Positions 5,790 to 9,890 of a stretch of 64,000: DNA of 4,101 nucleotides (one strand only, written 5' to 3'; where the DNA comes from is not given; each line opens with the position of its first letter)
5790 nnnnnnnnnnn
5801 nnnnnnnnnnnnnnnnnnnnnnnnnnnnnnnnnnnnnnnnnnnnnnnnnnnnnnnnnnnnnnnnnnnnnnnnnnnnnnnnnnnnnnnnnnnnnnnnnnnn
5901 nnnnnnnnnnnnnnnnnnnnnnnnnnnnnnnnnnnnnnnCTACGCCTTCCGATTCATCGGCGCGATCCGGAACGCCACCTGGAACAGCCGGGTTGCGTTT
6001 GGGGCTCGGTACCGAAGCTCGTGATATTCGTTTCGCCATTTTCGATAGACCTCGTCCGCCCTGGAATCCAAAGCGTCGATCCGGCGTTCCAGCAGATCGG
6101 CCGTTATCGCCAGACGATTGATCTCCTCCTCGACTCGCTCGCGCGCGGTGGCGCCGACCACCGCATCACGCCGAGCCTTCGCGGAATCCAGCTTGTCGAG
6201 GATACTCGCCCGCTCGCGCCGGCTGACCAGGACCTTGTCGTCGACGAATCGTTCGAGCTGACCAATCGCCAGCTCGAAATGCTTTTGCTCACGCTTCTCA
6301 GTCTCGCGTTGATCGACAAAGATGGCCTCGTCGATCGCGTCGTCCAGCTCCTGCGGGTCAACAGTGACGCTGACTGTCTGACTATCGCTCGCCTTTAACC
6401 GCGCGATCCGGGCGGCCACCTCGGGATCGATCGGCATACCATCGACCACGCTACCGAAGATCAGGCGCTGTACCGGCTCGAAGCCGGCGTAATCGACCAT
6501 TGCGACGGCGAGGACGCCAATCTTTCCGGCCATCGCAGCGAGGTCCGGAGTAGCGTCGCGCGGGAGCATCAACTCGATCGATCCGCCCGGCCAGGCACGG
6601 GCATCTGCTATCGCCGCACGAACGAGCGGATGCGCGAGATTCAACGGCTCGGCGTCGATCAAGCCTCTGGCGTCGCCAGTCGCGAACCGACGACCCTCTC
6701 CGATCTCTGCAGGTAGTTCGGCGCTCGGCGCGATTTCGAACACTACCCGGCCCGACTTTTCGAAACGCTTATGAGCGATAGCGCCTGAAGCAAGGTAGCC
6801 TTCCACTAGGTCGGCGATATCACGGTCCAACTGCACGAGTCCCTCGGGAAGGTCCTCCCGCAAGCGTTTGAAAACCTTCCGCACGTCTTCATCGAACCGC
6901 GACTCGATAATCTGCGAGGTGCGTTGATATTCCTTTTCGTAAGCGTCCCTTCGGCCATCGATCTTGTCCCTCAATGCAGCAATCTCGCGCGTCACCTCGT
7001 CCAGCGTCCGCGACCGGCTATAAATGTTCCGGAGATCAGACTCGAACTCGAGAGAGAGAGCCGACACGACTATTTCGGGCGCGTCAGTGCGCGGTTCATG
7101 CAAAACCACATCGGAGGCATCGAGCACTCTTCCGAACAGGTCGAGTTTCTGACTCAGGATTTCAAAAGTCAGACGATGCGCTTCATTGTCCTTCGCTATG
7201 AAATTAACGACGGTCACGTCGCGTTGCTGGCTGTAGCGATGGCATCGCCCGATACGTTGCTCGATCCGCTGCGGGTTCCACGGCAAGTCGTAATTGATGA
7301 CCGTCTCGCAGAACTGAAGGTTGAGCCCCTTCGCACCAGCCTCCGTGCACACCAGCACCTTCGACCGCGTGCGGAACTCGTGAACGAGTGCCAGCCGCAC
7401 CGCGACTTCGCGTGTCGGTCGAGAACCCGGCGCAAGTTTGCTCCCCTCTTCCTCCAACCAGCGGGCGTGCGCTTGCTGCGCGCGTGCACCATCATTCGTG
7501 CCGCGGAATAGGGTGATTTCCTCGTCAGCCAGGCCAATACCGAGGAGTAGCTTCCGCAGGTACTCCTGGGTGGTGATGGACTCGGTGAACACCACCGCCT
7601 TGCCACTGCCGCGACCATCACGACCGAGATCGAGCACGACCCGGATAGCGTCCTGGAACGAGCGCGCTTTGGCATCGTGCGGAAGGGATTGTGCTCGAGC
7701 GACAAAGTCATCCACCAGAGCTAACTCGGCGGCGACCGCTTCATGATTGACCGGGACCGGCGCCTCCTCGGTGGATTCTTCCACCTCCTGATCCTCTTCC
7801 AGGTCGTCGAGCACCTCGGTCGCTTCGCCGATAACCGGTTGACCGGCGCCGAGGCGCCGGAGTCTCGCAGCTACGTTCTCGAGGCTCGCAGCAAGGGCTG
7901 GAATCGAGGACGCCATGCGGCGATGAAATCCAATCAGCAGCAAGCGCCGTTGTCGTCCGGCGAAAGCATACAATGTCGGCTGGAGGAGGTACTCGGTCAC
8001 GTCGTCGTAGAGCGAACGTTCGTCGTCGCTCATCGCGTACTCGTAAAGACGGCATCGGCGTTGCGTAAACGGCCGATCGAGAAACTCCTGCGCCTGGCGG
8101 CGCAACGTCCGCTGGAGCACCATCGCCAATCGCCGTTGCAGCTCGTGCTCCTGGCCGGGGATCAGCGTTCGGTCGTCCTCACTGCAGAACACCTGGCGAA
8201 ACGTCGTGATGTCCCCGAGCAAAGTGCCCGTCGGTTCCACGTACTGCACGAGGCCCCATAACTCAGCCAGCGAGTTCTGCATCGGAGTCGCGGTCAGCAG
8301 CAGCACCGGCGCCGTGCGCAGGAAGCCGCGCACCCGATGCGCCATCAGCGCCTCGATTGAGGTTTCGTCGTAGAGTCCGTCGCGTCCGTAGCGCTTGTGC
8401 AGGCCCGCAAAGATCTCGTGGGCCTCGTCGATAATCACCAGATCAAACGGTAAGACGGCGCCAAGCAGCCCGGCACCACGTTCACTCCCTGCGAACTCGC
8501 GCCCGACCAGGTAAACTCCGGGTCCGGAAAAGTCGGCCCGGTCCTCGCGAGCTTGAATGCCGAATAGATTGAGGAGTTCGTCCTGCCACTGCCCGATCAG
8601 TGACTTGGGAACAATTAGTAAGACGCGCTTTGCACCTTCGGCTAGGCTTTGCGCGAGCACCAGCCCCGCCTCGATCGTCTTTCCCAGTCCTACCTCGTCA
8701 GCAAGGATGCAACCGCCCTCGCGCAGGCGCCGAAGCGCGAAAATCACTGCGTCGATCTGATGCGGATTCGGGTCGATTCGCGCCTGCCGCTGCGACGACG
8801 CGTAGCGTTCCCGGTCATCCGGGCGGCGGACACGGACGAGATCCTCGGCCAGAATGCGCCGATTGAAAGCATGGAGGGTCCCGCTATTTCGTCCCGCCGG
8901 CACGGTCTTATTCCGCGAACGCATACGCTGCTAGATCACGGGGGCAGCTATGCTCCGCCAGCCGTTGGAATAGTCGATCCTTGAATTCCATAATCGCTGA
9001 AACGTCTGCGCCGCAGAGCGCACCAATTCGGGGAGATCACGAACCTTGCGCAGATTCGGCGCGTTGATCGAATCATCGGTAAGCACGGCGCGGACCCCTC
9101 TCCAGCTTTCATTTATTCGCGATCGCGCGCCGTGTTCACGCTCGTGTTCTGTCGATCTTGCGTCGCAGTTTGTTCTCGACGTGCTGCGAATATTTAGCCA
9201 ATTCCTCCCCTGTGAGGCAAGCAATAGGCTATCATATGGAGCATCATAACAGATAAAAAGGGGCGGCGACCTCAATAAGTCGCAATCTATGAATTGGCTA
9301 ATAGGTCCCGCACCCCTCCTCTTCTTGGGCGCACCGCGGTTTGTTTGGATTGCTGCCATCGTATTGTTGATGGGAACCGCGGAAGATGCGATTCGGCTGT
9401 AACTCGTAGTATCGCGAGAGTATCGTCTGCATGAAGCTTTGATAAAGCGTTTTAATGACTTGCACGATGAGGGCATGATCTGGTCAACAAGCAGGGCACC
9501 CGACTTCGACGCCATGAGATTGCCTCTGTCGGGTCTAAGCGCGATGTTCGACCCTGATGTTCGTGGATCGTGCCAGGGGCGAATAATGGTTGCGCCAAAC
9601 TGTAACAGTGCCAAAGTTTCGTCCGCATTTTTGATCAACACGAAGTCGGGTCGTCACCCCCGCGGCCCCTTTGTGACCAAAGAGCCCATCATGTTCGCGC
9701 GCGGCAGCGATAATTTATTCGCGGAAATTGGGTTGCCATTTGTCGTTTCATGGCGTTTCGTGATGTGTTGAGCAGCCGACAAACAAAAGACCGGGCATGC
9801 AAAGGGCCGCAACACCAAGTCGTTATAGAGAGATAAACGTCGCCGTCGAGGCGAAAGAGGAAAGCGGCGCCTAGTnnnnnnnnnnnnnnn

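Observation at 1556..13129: Defence-island-like block of DNA-transaction enzymes bounded by truncated host genes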

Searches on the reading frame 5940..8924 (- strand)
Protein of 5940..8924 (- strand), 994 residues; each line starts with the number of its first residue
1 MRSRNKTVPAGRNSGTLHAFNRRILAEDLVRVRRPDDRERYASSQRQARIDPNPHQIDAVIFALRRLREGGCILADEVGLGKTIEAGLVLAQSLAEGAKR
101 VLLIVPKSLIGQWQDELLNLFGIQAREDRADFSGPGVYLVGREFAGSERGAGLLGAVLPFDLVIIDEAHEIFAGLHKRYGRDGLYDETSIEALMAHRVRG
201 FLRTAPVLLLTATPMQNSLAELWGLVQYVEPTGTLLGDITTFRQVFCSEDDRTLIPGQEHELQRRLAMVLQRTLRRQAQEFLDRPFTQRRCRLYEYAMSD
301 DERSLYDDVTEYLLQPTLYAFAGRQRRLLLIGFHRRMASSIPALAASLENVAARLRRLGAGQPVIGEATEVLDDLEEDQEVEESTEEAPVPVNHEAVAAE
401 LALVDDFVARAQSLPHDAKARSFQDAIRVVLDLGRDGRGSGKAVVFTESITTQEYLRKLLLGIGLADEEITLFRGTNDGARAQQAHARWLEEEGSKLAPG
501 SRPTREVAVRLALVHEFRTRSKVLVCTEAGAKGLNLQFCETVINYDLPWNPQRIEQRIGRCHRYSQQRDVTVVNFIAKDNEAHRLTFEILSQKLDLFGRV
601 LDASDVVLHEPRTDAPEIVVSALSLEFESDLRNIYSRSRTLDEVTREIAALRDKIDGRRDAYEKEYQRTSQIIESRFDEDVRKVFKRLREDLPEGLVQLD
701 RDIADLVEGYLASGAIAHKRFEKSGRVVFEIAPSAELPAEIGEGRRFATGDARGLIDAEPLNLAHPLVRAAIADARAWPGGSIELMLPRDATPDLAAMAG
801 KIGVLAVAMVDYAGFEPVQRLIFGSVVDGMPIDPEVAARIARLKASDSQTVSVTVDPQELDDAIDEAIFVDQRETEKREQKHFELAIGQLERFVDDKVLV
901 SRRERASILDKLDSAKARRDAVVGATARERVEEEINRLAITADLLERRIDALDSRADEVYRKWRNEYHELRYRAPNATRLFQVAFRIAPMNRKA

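Call 3: search_protein_families(library=pfam, proteins=[window:5940-8924:-], max_evalue=0.01)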
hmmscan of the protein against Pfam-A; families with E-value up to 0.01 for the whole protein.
window:5940-8924:- (994 aa): 4 families
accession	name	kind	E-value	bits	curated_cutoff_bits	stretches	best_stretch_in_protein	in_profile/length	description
PF00176.29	SNF2-rel_dom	-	1.1e-24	87.5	24.9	2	202-308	151-251/290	SNF2-related domain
PF00271.37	Helicase_C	-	7.5e-17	62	23.5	1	505-564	49-109/110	Helicase conserved C-terminal domain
PF04851.21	ResIII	-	7.3e-07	29.7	22.5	1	50-214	2-162/164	Type III restriction enzyme, res subunit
PF00270.35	DEAD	-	0.00023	21.4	26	1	69-215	14-161/167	DEAD/DEAH box helicase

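Call 4: search_protein_families(library=padloc, proteins=[window:5940-8924:-], max_evalue=0.01)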
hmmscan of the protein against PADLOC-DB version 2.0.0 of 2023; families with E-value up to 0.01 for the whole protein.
window:5940-8924:- (994 aa): 44 families (the best 25 are shown)
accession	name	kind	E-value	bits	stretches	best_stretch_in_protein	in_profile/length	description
PDLC02619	DrmD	-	6e-130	432.9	1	28-694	9-650/872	DrmD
PDLC02500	BrxHI|BrxHII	-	4.4e-56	189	3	483-596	493-604/933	BrxHI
PDLC02621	DrmD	-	3.1e-47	159.4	2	263-670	329-726/1040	DrmD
PDLC02504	BrxHI|BrxHII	-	2.5e-42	142.9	3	519-743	535-736/971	BrxHII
PDLC02620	DrmD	-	2.5e-41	139.6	2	50-465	98-509/1060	DrmD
PDLC02623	DrmD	-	1.5e-40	136.8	3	512-613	569-672/1040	DrmD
PDLC00659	HmaA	-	2.3e-38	129.7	2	516-602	560-652/1176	SNF2 helicase / DEAD-box helicase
PDLC02843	DpdE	-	2.3e-37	126.5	2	52-231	159-314/1091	DpdE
PDLC02840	DpdE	-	4e-35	119.4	2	72-245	179-333/1091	DpdE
PDLC02634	DrmD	-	7.9e-34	114.6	2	288-624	314-638/900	DrmD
PDLC02193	PLD_Helicase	-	2.7e-30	103.3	3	521-602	754-839/905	-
PDLC02572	DrmA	-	6.5e-29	98.5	2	160-582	250-640/1043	DrmA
PDLC02632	DrmD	-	2.2e-26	90.5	2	252-573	323-633/662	DrmD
PDLC00633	ZorD1|ZorD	-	5.6e-26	88.9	3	208-309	593-690/908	"SWI2/SNF2 helicase, Mrr-like nuclease"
PDLC02846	DpdE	-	8.5e-26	88.1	2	43-216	154-324/1034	DpdE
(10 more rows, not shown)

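Call 5: search_protein_families(library=ncbifam, proteins=[window:5940-8924:-], max_evalue=0.01)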
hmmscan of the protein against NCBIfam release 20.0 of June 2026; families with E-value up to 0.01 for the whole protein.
window:5940-8924:- (994 aa): 19 families
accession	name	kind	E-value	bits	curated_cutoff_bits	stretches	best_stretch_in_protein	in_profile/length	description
NF038318.1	DISARM_DrmD_b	equivalog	1.5e-129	433.6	950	1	43-690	21-643/868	DISARM system SNF2-like helicase DrmD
NF038317.1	DISARM_DrmD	equivalog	1.7e-57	195.5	610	2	159-678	238-727/1021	DISARM system SNF2-like helicase DrmD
NF041062.1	DpdE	equivalog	9.8e-49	166.1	500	2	48-279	150-360/1048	protein DpdE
NF042964.1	phospholipD_antiphage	equivalog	1.9e-40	139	1100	3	520-602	745-831/895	phospholipase D-like domain-containing anti-phage protein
NF003426.0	PRK04914.1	equivalog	3.8e-37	128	576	2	47-217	149-319/959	RNA polymerase-associated protein RapA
NF058637.1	helic_SCO1167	equivalog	1.1e-22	80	1200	2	71-276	490-679/932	SCO1167/SCO6262 family helicase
NF053675.1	pilus_reg_Snf2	equivalog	3.4e-21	75.1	1100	2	519-605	927-1012/1029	pilus expression-regulating Snf2 family helicase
NF041790.1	anti-phage_ZorD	equivalog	3.1e-16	58.5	1500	3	61-121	596-658/1035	type I Zorya anti-phage system protein ZorD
NF008744.0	PRK11776.1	equivalog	6.6e-07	28.2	524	1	516-581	287-351/460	ATP-dependent RNA helicase DbpA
NF053631.1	RNA_helic_CshA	equivalog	5.7e-06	25.5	646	1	510-579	276-344/434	degradosome RNA helicase CshA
NF053636.1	DDHlcsCsdAPsy1082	equivalog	1.7e-05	23.6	890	1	510-579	282-350/512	DEAD/DEAH box helicase CsdA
NF053711.1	RNA_heli_RhlE1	exception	5e-05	22.2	750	1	507-590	280-362/434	RNA helicase RhlE1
NF008394.0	PRK11192.1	equivalog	7.4e-05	21.7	507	1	518-566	295-343/441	ATP-dependent RNA helicase SrmB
NF003390.0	PRK04537.1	equivalog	0.00011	21.4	732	1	487-570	274-357/572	ATP-dependent RNA helicase RhlB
NF002340.1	PRK01297.1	equivalog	0.00013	20.9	564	1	510-580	288-357/372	ATP-dependent RNA helicase RhlB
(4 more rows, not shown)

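Call 11: find_encoding_contigs(protein=window:5940-8924:-, flank=10000, max_places=8)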
Protein window:5940-8924:- (994 aa): no gene with exactly this product is on record in the collection.

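Call 18: search_dna_similar(query=window:5940-8924:-, collection=plasmids, mode=protein, max_rows=15, max_evalue=1e-20)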
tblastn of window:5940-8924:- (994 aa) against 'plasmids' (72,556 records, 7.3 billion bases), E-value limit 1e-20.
Records with a match: 78; places in all: 83; records where one place covers at least 80% of the query: 40.
Best place of each record, by identity: <60% 78.
By first word of the organism name: Salmonella 15; Thermus 15; Klebsiella 11; Natrinema 3; Aeromonas 2; Roseomonas 2; Escherichia 2; Halorientalis 2; Deinococcus 1; Rhizobium 1; and 24 more.
By predicted mobility (MOB-suite, as given by PLSDB): non-mobilizable 46; conjugative 27; mobilizable 5.
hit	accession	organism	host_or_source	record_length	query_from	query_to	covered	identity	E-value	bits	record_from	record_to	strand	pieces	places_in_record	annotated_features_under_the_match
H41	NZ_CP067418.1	Aeromonas media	cell culture,water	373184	6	930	93%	31.9%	5e-102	360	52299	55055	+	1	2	SNF2-related protein | helix-turn-helix domain-containing protein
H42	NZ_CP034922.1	Roseomonas mucosa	Homo sapiens,tissue sample,Clinical, ...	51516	41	959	92%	32.0%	2e-88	319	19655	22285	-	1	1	SNF2-related protein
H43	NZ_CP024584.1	Roseomonas sp. FDAARGOS_362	Homo sapiens,peripheral Blood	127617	41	959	92%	32.0%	2e-88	319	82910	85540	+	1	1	SNF2-related protein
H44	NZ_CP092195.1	Deinococcus sp. KNUC1210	Setaria viridis,cell ...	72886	24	932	91%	32.0%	3e-104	366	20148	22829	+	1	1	SNF2-related protein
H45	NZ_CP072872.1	Rhizobium sp. NLR16a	lentil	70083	2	897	90%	32.1%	2e-106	372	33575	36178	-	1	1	SNF2-related protein | helix-turn-helix domain-containing protein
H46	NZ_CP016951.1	Cupriavidus taiwanensis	Mimosa,single cell,nodules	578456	9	839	84%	34.6%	3e-112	390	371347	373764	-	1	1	SNF2-related protein | helix-turn-helix domain-containing protein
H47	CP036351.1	Planctomycetes bacterium K2D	-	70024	20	921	91%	31.6%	4e-102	360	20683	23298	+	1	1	rapA: RNA polymerase-associated protein RapA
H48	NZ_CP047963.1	Aeromonas media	cell culture,hospital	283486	48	883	84%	32.9%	2e-94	337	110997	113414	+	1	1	SNF2-related protein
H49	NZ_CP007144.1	Hymenobacter swuensis DY53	-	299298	8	903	90%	30.4%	2e-92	331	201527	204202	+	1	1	SNF2-related protein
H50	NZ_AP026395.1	Klebsiella quasipneumoniae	-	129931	9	857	85%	31.2%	5e-97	345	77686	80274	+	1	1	SNF2-related protein | helix-turn-helix transcriptional regulator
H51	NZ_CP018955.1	Escherichia coli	Homo sapiens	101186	9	857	85%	30.7%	1e-98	350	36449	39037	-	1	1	SNF2-related protein | helix-turn-helix transcriptional regulator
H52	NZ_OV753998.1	Klebsiella quasipneumoniae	-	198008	9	857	85%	30.6%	2e-97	346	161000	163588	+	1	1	SNF2-related protein | helix-turn-helix transcriptional regulator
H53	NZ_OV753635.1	Klebsiella quasipneumoniae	-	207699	9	857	85%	30.6%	2e-97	346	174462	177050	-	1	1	SNF2-related protein | helix-turn-helix transcriptional regulator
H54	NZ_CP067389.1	Klebsiella grimontii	Homo sapiens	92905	9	857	85%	30.6%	2e-97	345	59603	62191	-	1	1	SNF2-related protein | helix-turn-helix transcriptional regulator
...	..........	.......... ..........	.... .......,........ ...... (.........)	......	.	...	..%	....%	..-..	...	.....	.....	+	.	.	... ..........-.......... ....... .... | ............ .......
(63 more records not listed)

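Call 20: get_annotated_region(hit=H46, flank=12000)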
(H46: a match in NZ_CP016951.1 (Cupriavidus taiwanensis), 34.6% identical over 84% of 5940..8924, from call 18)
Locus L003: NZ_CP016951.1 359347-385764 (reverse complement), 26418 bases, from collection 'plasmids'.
description: Cupriavidus taiwanensis strain SWF66294 plasmid unnamed, complete sequence
organism: Cupriavidus taiwanensis (NCBI taxid 164546)
taxonomy: Bacteria; Pseudomonadota; Betaproteobacteria; Burkholderiales; Burkholderiaceae; Cupriavidus; Cupriavidus taiwanensis
host: -; source: Mimosa,single cell,nodules; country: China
typing (MOB-suite, as given by PLSDB): conjugative; relaxase MOBH,MOBP; mating-pair formation MPF_T
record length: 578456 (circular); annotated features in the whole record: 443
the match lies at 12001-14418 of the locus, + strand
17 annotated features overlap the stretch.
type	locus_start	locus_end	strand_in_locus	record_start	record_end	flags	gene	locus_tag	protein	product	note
CDS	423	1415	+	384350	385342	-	-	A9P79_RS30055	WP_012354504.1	DNA-binding protein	-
CDS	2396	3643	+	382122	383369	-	-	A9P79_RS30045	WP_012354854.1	H-NS histone family protein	-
CDS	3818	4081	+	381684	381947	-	-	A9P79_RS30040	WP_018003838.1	H-NS histone family protein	-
CDS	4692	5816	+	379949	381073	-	-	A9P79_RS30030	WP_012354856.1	DUF262 domain-containing protein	-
CDS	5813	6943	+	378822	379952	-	-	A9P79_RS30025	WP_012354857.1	DUF3696 domain-containing protein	-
CDS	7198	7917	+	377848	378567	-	-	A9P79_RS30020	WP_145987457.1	hypothetical protein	-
CDS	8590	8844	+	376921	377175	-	-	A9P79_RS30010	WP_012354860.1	H-NS family nucleoid-associated regulatory protein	GO:0006355 - regulation of DNA-templated transcription [Evidence IEA]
CDS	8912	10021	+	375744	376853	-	-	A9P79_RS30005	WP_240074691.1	competence protein CoiA family protein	-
CDS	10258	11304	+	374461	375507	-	-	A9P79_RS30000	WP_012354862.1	DNA-binding protein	-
CDS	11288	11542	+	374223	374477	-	-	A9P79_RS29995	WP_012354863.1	H-NS family nucleoid-associated regulatory protein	GO:0006355 - regulation of DNA-templated transcription [Evidence IEA]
CDS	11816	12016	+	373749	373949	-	-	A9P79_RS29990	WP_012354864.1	helix-turn-helix domain-containing protein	-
CDS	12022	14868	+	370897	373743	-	-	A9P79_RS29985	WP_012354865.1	SNF2-related protein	-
CDS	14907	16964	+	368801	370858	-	-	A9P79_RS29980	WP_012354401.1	site-specific DNA-methyltransferase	GO:0006306 - DNA methylation [Evidence IEA]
CDS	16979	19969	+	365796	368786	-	-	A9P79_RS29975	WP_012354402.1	DEAD/DEAH box helicase family protein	-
CDS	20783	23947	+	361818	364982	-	-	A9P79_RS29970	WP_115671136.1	N-6 DNA methylase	GO:0006306 - DNA methylation [Evidence IEA]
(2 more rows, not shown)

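Call 21: get_annotated_region(hit=H45, flank=12000)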
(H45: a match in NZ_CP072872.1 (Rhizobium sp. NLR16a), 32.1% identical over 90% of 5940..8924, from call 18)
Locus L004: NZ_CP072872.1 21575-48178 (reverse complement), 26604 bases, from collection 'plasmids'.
description: Rhizobium sp. NLR16a plasmid p7, complete sequence
organism: Rhizobium sp. NLR16a (NCBI taxid 2731112)
taxonomy: Bacteria; Pseudomonadota; Alphaproteobacteria; Hyphomicrobiales; Rhizobiaceae; Rhizobium; Rhizobium sp. NLR16a
host: -; source: lentil; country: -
typing (MOB-suite, as given by PLSDB): conjugative; relaxase MOBP; mating-pair formation MPF_T
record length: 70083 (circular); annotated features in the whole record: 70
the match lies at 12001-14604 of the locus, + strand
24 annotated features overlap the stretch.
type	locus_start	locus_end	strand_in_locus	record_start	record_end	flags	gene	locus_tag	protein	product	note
CDS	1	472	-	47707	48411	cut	-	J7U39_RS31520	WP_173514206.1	type IV secretion system protein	-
CDS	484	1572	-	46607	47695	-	-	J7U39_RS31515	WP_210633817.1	lytic transglycosylase domain-containing protein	-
CDS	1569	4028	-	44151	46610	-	-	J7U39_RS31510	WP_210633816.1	VirB4 family type IV secretion/conjugal transfer ATPase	-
CDS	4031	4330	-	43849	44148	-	-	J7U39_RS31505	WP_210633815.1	VirB3 family type IV secretion system protein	-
CDS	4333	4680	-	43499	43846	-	-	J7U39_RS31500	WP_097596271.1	TrbC/VirB2 family protein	-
CDS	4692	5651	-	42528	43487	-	-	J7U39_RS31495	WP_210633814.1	lytic transglycosylase domain-containing protein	-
CDS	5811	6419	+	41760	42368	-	-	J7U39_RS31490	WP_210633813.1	hypothetical protein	-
CDS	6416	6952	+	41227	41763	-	-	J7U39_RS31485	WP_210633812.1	thermonuclease family protein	-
CDS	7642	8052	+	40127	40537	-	-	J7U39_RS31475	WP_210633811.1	hypothetical protein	-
CDS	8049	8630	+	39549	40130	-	-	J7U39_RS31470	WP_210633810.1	hypothetical protein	-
CDS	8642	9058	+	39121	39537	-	-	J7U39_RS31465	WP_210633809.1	hypothetical protein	-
CDS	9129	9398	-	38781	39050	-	-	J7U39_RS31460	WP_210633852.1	hypothetical protein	-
CDS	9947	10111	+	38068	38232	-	-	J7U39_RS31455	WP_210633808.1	hypothetical protein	-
CDS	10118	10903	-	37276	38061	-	-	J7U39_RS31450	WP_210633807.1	NYN domain-containing protein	-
CDS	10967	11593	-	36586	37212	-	-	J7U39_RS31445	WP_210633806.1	recombinase family protein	GO:0006310 - DNA recombination [Evidence IEA]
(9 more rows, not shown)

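Call 49: search_solved_structures(query=window:5940-8924:-, max_evalue=1e-10)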
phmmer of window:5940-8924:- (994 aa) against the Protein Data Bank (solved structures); distinct sequences matched with E-value up to 1e-10: 60.
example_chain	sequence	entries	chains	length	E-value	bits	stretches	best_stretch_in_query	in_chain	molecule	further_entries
8so8_A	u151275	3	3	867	1.5e-24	89.1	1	43-224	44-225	RNA polymerase-associated protein RapA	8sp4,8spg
4s20_K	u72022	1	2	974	1.8e-24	88.9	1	43-230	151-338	RNA polymerase-associated protein RapA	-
6bog_A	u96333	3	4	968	2.1e-24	88.7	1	43-224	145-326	RNA polymerase-associated protein RapA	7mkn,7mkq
7m8e_F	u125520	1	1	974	2.1e-24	88.6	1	43-224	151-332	RNA polymerase-associated protein RapA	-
8t0l_F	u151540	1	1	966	7.2e-24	86.9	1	41-224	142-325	RNA polymerase-associated protein RapA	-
6vz4_K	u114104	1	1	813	4.2e-19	71.1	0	524-605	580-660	Nuclear protein STH1/NPS1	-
6vzg_K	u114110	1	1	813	4.2e-19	71.1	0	524-605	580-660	Nuclear protein STH1/NPS1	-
6hts_G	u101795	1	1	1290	5.8e-19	70.6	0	506-667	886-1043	Chromatin-remodeling ATPase INO80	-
6gej_M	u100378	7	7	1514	8.1e-19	70.1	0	72-310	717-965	Helicase SWR1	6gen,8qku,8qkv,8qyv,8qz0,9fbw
9b1d_A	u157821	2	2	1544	8.5e-19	70.1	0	72-310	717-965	Helicase SWR1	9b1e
7zi4_G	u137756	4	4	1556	1e-18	69.8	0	506-667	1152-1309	Chromatin-remodeling ATPase INO80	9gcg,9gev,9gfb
6k15_J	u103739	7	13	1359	2.5e-18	68.5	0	524-605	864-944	Nuclear protein STH1/NPS1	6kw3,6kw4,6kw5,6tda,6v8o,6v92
6iro_L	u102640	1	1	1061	3.3e-18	68.2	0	50-317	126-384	ISWI chromatin-remodeling complex ATPase ISW1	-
6jyl_K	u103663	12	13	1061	3.4e-18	68.1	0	50-317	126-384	ISWI chromatin-remodeling complex ATPase ISW1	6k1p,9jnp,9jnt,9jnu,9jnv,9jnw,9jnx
7x3t_V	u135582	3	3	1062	3.4e-18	68.1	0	50-317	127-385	ISWI chromatin-remodeling complex ATPase ISW1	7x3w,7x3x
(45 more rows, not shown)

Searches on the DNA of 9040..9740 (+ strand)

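Call 85: search_dna_similar(query=window:9040-9740:+, collection=plasmids, mode=distant, max_rows=8, max_evalue=0.001)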
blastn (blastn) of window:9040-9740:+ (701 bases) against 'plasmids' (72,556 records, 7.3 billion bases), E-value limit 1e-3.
No match.
